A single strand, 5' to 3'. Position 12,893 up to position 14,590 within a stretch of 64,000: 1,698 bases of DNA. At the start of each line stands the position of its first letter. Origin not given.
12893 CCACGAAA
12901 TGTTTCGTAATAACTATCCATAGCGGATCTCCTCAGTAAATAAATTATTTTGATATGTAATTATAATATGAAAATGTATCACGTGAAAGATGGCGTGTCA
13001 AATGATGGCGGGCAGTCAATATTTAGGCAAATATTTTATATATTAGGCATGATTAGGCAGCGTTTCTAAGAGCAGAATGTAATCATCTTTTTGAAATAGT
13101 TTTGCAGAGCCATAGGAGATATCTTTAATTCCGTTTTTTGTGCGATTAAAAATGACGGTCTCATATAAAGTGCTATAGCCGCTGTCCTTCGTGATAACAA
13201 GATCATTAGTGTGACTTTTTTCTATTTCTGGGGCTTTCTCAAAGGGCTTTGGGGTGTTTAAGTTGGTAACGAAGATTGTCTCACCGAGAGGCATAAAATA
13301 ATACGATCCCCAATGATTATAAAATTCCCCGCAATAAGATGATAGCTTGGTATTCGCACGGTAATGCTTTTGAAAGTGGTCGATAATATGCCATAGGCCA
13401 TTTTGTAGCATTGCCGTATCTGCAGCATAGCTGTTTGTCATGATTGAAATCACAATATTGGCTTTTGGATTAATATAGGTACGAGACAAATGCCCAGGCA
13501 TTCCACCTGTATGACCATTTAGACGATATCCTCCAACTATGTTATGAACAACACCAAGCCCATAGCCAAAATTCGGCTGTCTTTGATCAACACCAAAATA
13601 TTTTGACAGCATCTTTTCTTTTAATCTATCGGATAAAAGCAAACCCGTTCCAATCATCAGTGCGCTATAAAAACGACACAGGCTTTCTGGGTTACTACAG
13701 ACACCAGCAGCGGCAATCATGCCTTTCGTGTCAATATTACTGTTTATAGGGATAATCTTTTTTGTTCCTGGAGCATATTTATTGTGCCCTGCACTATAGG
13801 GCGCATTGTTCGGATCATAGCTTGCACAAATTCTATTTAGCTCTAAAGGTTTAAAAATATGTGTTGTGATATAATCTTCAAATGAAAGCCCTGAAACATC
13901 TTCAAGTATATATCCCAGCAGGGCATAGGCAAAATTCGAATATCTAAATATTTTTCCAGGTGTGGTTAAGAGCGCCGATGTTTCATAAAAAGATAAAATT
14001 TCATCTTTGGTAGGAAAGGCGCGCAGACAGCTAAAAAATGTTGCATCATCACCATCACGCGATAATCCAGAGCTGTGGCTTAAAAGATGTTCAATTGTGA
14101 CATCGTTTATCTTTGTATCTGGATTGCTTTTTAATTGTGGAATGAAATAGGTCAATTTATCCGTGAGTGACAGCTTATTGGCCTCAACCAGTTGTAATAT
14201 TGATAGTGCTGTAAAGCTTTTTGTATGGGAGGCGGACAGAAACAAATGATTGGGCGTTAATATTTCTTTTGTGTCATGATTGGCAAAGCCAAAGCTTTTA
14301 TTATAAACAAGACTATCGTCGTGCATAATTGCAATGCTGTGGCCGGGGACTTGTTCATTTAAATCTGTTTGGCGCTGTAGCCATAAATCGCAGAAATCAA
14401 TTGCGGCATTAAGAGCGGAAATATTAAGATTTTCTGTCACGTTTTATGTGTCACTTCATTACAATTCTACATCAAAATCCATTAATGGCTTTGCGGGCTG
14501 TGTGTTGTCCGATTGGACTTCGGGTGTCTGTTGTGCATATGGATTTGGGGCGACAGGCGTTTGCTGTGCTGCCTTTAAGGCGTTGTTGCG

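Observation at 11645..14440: Three-gene non-flagellar insertion (cytosolic beta-lactamase-fold hydrolase + two unknown, possibly paralogous proteins) inside the late flagellar genes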

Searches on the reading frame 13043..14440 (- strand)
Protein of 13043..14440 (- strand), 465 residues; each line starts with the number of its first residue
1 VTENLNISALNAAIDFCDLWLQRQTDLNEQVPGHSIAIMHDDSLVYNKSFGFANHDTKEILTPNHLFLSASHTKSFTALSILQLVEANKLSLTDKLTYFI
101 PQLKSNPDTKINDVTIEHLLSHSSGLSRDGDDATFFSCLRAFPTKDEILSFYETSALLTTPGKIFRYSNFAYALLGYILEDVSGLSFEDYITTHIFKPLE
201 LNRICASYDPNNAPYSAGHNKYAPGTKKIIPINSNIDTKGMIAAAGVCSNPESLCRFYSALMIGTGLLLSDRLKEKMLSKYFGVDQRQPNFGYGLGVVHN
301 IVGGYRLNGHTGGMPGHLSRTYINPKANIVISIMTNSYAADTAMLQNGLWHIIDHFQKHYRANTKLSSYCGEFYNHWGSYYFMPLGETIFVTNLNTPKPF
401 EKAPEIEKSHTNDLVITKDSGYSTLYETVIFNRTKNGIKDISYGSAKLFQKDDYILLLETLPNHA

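Call 3: search_protein_families(library=pfam, proteins=[window:13043-14440:-], max_evalue=1)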
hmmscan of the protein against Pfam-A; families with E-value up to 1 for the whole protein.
window:13043-14440:- (465 aa): 2 families
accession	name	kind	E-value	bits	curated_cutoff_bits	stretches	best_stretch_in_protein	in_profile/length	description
PF00144.29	Beta-lactamase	-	1.1e-59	202.7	27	1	29-339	12-312/329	Beta-lactamase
PF13354.11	Beta-lactamase2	-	0.17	11.6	22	1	63-98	17-52/214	Beta-lactamase enzyme family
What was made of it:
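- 13043..14440 (-): 465-aa cytoplasmic S12-family (PF00144) serine hydrolase. N-terminal PBP/beta-lactamase-like domain (about residues 1-360) plus a predicted lipocalin-like eight-stranded C-terminal barrel (about 365-460). GTG start 18 nt after the flaF stop, with no clear Shine-Dalgarno sequence. Pfam 1e-59 (call 3).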

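Call 4: search_protein_families(library=ncbifam, proteins=[window:13043-14440:-], max_evalue=1)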
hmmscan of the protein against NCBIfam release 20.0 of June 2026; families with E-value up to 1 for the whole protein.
window:13043-14440:- (465 aa): 46 families (the best 25 are shown)
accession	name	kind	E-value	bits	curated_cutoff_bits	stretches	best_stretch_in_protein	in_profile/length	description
NF007943.0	PRK10662.1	equivalog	1.4e-22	79.8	266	1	30-348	49-368/380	D-alanyl-D-alanine-carboxypeptidase/endopeptidase AmpH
NF002968.0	PRK03642.1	equivalog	1.9e-18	66.5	385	1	17-203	43-239/432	penicillin binding protein PBP4B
NF033085.1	bla_class_C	equivalog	1.9e-17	63.2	415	1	29-262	19-235/356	class C beta-lactamase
NF045671.1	blaPNC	exception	7.1e-16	58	750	1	28-222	59-243/401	PNC family class C beta-lactamase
NF009622.0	PRK13128.1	equivalog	1.8e-15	56.5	443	1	31-344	22-321/518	D-aminopeptidase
NF000185.2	BlaEC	exception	2.2e-12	46.7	850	1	16-211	24-210/377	BlaEC family class C beta-lactamase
NF052559.1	MthAcHydAcmB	equivalog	2.2e-12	46.4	550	1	17-207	10-214/391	methyl acetate hydrolase AcmB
NF012102.1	blaDHA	exception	6.3e-11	42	800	1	29-232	42-228/379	DHA family class C beta-lactamase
NF012173.1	CMY2-MIR-ACT-EC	exception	6.5e-11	41.6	680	1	29-209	43-212/380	CMY2/MIR/ACT/EC family class C beta-lactamase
NF000419.2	blaCMH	exception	1.5e-10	40.8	875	1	30-228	44-225/381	CMH family class C beta-lactamase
NF045925.1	3-sucCA_synth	equivalog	1.5e-10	40.1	800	1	66-210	82-217/498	3-succinylated cholic acid synthase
NF033406.1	blaMCA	exception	3.9e-10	39.2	750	1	31-204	53-215/390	MCA family class C beta-lactamase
NF000385.4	blaACT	exception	5.7e-10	38.7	810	1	29-206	43-209/380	ACT family cephalosporin-hydrolyzing class C beta-lactamase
NF041665.1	blaPSZ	exception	1.7e-09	37.2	850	1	29-261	42-256/379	PSZ family class C beta-lactamase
NF041666.1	ampC_Ecan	exception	2.3e-09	36.6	860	1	30-205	44-208/381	CMY2-MIR-ACT-EC family cephalosporin-hydrolyzing class C beta-lactamase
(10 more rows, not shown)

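Call 5: search_protein_families(library=padloc, proteins=[window:13043-14440:-], max_evalue=1)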
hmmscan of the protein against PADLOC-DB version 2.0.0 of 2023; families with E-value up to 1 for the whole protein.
window:13043-14440:- (465 aa): 0 families

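Call 14: search_solved_structures(query=window:13043-14440:-, max_evalue=0.001, show_alignments=1)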
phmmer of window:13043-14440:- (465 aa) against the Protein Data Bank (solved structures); distinct sequences matched with E-value up to 0.001: 111 (the best 60 are shown).
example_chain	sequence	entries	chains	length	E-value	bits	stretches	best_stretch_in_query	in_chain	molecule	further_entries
2qmi_A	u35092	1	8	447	3e-31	112.2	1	29-338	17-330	Pbp related beta-lactamase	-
4y7p_A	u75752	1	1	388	1.6e-23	86.7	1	44-319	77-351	Alkaline D-peptidase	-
4gdn_A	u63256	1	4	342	2.5e-22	82.7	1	29-217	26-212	Protein flp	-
1sde_A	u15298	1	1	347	1.2e-21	80.5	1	23-333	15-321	D-alanyl-D-alanine carboxypeptidase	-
1cef_A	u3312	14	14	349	1.3e-21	80.4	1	23-333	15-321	D-ALANYL-D-ALANINE CARBOXYPEPTIDASE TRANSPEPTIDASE | D-ALANYL-D-ALANINE CARBOXYPEPTIDASE | D-alanyl-D-alanine carboxypeptidase precursor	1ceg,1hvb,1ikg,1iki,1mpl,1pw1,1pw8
9s7k_A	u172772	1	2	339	5.5e-21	78.3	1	44-318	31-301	D-alanyl-D-alanine carboxypeptidase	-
7spn_A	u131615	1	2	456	3.4e-18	69.1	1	30-342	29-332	IS11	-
3tg9_A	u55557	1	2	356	4.5e-18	68.7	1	41-337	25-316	Penicillin-binding protein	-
7v21_A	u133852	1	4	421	4.4e-17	65.5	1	30-282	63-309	Serine beta-lactamase-like protein LACTB, mitochondrial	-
3wwx_A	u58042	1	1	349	7.9e-17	64.6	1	70-323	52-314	S12 family peptidase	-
2dns_A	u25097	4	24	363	9.6e-16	61.1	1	41-201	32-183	D-amino acid amidase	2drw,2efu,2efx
8agr_A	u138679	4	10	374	3.5e-15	59.2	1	35-340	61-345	Beta-lactamase family protein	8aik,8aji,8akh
9sn1_A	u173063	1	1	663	1e-14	57.7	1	38-297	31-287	Beta-lactamase family protein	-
7tpu_A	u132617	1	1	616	1.3e-14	57.3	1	36-233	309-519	Beta-lactamase domain-containing protein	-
6ksu_A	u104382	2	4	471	3.6e-14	55.9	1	29-340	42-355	Alpha/beta hydrolase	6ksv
8fek_A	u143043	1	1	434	6.2e-09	38.6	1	31-215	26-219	PBP cyclase Ulm16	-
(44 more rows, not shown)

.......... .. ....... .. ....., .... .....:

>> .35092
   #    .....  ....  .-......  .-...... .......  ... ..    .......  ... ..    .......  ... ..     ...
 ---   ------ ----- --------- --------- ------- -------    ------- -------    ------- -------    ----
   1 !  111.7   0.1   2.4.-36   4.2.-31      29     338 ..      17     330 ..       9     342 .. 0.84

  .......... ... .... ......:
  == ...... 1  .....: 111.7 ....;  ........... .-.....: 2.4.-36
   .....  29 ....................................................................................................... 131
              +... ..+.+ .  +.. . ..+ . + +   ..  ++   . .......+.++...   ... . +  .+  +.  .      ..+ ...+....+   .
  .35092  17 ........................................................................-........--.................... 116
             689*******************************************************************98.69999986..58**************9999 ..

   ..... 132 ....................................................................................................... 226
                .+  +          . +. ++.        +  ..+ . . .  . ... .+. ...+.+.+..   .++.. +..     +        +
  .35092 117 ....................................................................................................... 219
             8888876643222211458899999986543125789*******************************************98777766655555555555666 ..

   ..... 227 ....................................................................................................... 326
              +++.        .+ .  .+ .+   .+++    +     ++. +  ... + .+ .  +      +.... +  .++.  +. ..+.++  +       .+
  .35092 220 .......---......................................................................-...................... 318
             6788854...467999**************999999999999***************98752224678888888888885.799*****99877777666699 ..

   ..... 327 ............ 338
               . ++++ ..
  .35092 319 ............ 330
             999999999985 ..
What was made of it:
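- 13043..14440 (-): The best PDB match by sequence is Pab87 2qmi, E 3e-31 (call 14).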

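Call 16: find_homologous_proteins(query=window:13043-14440:-, max_evalue=1e-10)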
Query window:13043-14440:- (465 aa): 109 proteins with E <= 1e-10 among 5164 candidates.
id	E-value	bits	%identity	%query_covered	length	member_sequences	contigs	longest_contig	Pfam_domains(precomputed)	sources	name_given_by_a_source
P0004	0.0e+0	1070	100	100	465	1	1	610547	PF00144.30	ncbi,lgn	-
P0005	1.5e-218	744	68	99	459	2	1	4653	PF00144.30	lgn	-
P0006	1.8e-72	263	44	61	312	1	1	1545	PF00144.30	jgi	jgi:CubicO group peptidase (beta-lactamase class C family)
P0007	2.9e-41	160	33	68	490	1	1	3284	PF00144.30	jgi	jgi:CubicO group peptidase (beta-lactamase class C family)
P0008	4.4e-41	160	30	80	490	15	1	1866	PF00144.30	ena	-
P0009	1.8e-34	138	28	91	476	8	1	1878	PF00144.30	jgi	jgi:CubicO group peptidase (beta-lactamase class C family)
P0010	7.4e-33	132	30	76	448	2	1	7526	PF00144.30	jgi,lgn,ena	-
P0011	1.8e-32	131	31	69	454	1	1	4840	PF00144.30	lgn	-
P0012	6.4e-30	123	28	81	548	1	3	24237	PF11954.14,PF00144.30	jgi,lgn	jgi:CubicO group peptidase (beta-lactamase class C family)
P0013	1.2e-29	122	36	51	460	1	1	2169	PF00144.30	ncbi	-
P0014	2.6e-29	121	30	69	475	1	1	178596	PF00144.30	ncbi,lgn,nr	ncbi:MAG TPA: serine hydrolase domain-containing protein [Kofleriaceae bacterium]|nr:serine hydrolas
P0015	3.0e-29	121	29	80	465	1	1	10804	PF00144.30,PF13969.13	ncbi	-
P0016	1.4e-28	118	32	67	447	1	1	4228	PF11954.14,PF00144.30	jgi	jgi:CubicO group peptidase (beta-lactamase class C family)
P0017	3.5e-28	117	32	67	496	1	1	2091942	PF00144.30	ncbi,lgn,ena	-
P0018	5.5e-28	116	29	68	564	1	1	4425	PF11954.14,PF00144.30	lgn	-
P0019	2.3e-27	114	29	74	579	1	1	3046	PF11954.14,PF00144.30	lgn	-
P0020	1.6e-26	112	33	69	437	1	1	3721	PF00144.30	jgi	-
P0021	1.7e-26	111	33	52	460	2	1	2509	PF00144.30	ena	-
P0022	2.2e-26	111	30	91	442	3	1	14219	PF00144.30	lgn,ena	-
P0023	1.1e-25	109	30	66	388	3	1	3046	PF00144.30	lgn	-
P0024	1.4e-25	108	30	72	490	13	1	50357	PF00144.30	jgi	jgi:CubicO group peptidase (beta-lactamase class C family)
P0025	1.5e-25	108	32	72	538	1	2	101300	PF00144.30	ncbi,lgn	-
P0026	2.6e-25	108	33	68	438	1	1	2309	PF00144.30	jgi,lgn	jgi:CubicO group peptidase (beta-lactamase class C family)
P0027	3.0e-25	107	29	78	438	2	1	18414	PF13354.13,PF00144.30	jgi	jgi:D-alanyl-D-alanine carboxypeptidase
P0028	4.1e-25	107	32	51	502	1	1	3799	PF00144.30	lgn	-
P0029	5.5e-25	106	28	70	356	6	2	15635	PF00144.30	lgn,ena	-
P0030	3.4e-24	104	32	68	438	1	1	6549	PF00144.30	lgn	-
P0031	5.0e-24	103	28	70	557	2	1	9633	PF11954.14,PF00144.30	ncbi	-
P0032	5.1e-24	103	32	66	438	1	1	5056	PF11954.14,PF00144.30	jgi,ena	-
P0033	1.2e-23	102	28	79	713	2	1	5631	PF14559.13,PF00515.35,PF13424.13,PF13428.13,PF13181.13,PF07719.24,PF13174.13,PF00144.30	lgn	-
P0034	2.2e-23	101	33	68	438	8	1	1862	PF00144.30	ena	-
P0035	2.9e-23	101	31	65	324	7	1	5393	PF00144.30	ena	-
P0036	3.5e-23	101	34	44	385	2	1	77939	PF00144.30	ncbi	ncbi:hypothetical protein GCM10027345_35510 [Hymenobacter daeguensis]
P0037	3.6e-23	100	27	67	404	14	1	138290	PF00144.30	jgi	jgi:CubicO group peptidase (beta-lactamase class C family)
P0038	8.0e-23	99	31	66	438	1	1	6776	PF11954.14,PF00144.30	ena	-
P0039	2.6e-22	98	30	68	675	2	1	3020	PF00144.30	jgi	jgi:D-alanyl-D-alanine carboxypeptidase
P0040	4.2e-22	97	33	60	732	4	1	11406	PF00144.30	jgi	jgi:D-alanyl-D-alanine carboxypeptidase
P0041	2.1e-21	95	26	67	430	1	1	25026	PF00144.30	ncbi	-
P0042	3.0e-21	94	29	66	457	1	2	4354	PF11954.14,PF00144.30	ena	-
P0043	3.7e-21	94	26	68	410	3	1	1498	PF00144.30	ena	-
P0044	6.1e-21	93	29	71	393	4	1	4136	PF00144.30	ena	-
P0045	1.1e-20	92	29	67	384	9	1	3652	PF00144.30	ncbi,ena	-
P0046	1.1e-20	92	27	71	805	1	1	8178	PF17131.12,PF00144.30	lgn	-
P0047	1.2e-20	92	27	68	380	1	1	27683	PF00144.30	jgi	jgi:CubicO group peptidase (beta-lactamase class C family)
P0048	1.8e-20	92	28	88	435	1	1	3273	PF00144.30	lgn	-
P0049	2.2e-20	91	27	87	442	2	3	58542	PF00144.30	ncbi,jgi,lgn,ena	jgi:D-alanyl-D-alanine carboxypeptidase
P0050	4.6e-20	90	30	65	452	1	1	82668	PF00144.30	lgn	-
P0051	6.7e-20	90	38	37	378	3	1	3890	PF00144.30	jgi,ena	-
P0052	7.6e-20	90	26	75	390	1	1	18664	PF00144.30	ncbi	-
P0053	7.9e-20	89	27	79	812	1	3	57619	PF17131.12,PF00144.30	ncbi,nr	ncbi:MAG: serine hydrolase [Acidobacteria bacterium]|nr:serine hydrolase [Acidobacteriota bacterium]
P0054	1.1e-19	89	25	68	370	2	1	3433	PF00144.30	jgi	jgi:CubicO group peptidase (beta-lactamase class C family)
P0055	1.2e-19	89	30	65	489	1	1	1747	PF00515.35,PF13424.13,PF13432.13,PF07719.24,PF00144.30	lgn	-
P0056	1.3e-19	89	33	41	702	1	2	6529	PF00144.30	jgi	jgi:CubicO group peptidase (beta-lactamase class C family)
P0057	1.4e-19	89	28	77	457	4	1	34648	PF00144.30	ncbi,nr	ncbi:MAG: beta-lactamase family protein [Opitutales bacterium]|nr:beta-lactamase family protein [Opi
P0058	1.7e-19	88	33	65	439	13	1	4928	PF00144.30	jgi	jgi:CubicO group peptidase (beta-lactamase class C family)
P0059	2.8e-19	88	27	65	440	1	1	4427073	PF00144.30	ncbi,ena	-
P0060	2.9e-19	88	29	75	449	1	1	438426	PF13354.13,PF00144.30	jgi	-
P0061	3.0e-19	88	26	67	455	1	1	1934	PF00144.30,PF24491.2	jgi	jgi:CubicO group peptidase (beta-lactamase class C family)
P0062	5.3e-19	87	29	60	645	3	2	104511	PF00144.30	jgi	jgi:D-alanyl-D-alanine carboxypeptidase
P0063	6.0e-19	87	25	65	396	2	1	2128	PF00144.30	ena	-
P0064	6.3e-19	86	27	68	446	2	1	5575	PF00144.30,PF24491.2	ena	-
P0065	8.7e-19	86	29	66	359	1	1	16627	PF00144.30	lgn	-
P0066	8.7e-19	86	26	68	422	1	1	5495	PF00144.30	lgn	-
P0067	1.9e-18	85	28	66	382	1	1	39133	PF13354.13,PF00144.30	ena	-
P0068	2.2e-18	85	33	42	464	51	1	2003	PF00144.30,PF13969.13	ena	-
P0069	2.5e-18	84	28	50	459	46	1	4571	PF00144.30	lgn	-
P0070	2.7e-18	84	29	63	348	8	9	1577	PF00144.30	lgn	-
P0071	3.4e-18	84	31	38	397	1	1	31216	PF00144.30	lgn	-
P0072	3.7e-18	84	27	65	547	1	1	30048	PF11954.14,PF00144.30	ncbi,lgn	-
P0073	3.8e-18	84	30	65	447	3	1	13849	PF13354.13,PF00144.30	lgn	-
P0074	4.8e-18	84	25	66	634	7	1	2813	PF00144.30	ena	-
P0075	7.3e-18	83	28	66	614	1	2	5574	PF00144.30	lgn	-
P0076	1.1e-17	82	30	65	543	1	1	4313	PF00144.30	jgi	jgi:D-alanyl-D-alanine carboxypeptidase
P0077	1.5e-17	82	26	68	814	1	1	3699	PF11954.14,PF00144.30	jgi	jgi:CubicO group peptidase (beta-lactamase class C family)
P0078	1.8e-17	82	27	66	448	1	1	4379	PF00144.30,PF24491.2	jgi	-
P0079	3.3e-17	81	32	42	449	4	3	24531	PF11954.14,PF00144.30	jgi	jgi:CubicO group peptidase (beta-lactamase class C family)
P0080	3.7e-17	81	36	38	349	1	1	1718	PF13354.13,PF00144.30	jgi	-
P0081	4.3e-17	80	26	67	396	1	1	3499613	PF00144.30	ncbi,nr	ncbi:MAG: beta-lactamase family protein [Bacteroidales bacterium]|nr:MAG: beta-lactamase family prot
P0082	5.1e-17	80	34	38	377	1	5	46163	PF00144.30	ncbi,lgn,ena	-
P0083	5.6e-17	80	28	68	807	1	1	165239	PF00144.30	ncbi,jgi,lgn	jgi:CubicO group peptidase (beta-lactamase class C family)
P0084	5.7e-17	80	29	70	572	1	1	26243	PF00515.35,PF11954.14,PF07719.24,PF00144.30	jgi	jgi:CubicO group peptidase (beta-lactamase class C family)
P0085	6.8e-17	80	28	66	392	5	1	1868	PF00144.30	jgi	jgi:D-alanyl-D-alanine carboxypeptidase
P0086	7.5e-17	80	28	42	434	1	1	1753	PF00144.30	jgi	jgi:CubicO group peptidase (beta-lactamase class C family)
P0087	2.7e-16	78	27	68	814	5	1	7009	PF11954.14,PF00144.30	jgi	-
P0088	3.8e-16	77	25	83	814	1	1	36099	PF11954.14,PF00144.30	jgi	jgi:CubicO group peptidase (beta-lactamase class C family)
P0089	6.8e-16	76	32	37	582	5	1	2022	PF00144.30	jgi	jgi:CubicO group peptidase (beta-lactamase class C family)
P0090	8.3e-16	76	27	57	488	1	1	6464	PF00144.30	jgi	jgi:CubicO group peptidase (beta-lactamase class C family)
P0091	1.3e-15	76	27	71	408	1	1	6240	PF00144.30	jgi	-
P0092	2.4e-15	75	26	66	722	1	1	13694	PF00144.30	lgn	-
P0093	2.7e-15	74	24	74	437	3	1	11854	PF00144.30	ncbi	-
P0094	3.9e-15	74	34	36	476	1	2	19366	PF00515.35,PF07719.24,PF00144.30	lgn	-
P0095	4.2e-15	74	26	90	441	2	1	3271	PF13354.13,PF00144.30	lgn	-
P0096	4.5e-15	74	27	60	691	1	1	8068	PF00144.30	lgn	-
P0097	9.2e-15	73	28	69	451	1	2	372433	PF00144.30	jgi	jgi:D-alanyl-D-alanine carboxypeptidase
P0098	1.3e-14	72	26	66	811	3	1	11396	PF11954.14,PF00144.30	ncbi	-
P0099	5.2e-14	70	32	40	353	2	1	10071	PF00144.30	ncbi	-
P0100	5.6e-14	70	27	65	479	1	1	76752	PF00515.35,PF13424.13,PF13181.13,PF07719.24,PF00144.30,PF13374.13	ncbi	-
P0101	9.3e-14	69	26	72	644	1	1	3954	PF00144.30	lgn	-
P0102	3.5e-13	68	23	72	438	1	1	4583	PF00144.30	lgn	-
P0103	1.1e-12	66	28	68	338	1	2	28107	PF00144.30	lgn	-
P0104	1.2e-12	66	31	39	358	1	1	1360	PF00144.30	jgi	jgi:CubicO group peptidase (beta-lactamase class C family)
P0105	1.8e-12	65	26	65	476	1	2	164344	PF00144.30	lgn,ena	-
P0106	2.0e-12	65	25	64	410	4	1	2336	PF00144.30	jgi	jgi:CubicO group peptidase (beta-lactamase class C family)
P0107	1.6e-11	62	29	49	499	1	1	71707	PF00144.30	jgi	jgi:CubicO group peptidase (beta-lactamase class C family)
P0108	1.7e-11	62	27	70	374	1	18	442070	PF00144.30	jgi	jgi:D-alanyl-D-alanine carboxypeptidase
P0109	2.7e-11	61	25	62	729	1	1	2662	PF11954.14,PF00144.30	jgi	jgi:CubicO group peptidase (beta-lactamase class C family)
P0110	4.2e-11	61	30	61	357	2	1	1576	PF00144.30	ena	-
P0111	4.9e-11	60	30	37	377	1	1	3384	PF00144.30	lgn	-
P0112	9.9e-11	59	30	41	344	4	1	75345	PF00144.30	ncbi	-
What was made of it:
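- On CubicO (Pab87) self-compartmentalising D-peptidases: No hit at E up to 1 (call 3), although some homologues (P0015, P0068) carry it (call 16).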

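Call 18: find_encoding_contigs(protein=P0006, flank=5000, max_places=3)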
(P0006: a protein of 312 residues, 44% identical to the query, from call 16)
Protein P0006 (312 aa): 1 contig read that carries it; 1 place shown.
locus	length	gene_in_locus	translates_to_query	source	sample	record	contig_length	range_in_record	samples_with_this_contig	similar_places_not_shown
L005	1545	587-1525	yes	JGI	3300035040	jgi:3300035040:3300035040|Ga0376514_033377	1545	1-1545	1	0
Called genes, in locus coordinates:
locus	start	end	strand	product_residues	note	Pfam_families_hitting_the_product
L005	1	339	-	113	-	?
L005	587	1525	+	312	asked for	PF00144:Beta-lactamase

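Call 37: list_cluster_members(proteins=[window:13043-14440:-, window:12391-12921:-, window:11645-12367:-, window:8836-10482:-, window:14459-14980:-, window:11103-11573:+, window:7798-8814:-, window:46370-48991:+])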
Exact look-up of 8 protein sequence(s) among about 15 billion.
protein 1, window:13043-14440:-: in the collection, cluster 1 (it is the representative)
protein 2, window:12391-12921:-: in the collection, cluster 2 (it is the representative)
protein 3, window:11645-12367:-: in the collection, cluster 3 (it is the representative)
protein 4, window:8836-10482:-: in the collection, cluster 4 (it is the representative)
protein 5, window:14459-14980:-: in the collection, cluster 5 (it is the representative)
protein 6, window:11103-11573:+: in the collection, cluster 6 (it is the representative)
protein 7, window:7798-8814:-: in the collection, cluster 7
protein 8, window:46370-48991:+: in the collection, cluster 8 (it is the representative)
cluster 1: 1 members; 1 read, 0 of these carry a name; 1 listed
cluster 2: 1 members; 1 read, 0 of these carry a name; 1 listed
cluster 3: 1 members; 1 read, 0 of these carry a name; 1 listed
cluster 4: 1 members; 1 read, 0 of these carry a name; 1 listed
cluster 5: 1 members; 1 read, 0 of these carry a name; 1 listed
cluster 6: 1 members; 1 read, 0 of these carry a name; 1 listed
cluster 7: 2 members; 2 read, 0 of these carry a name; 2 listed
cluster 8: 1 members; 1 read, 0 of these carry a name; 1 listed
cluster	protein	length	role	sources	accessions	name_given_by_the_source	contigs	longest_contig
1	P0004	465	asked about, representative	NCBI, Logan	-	-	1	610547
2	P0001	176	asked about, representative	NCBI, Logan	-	-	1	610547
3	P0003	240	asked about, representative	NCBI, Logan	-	-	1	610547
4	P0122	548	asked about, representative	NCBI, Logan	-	-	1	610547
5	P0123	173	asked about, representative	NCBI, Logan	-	-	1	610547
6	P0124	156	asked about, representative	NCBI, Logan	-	-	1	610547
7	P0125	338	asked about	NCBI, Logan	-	-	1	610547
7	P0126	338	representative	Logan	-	-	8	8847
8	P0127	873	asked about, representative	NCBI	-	-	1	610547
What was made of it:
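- Tried and rejected: Organism name: the exact-sequence cluster look-up gave no names (call 37).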
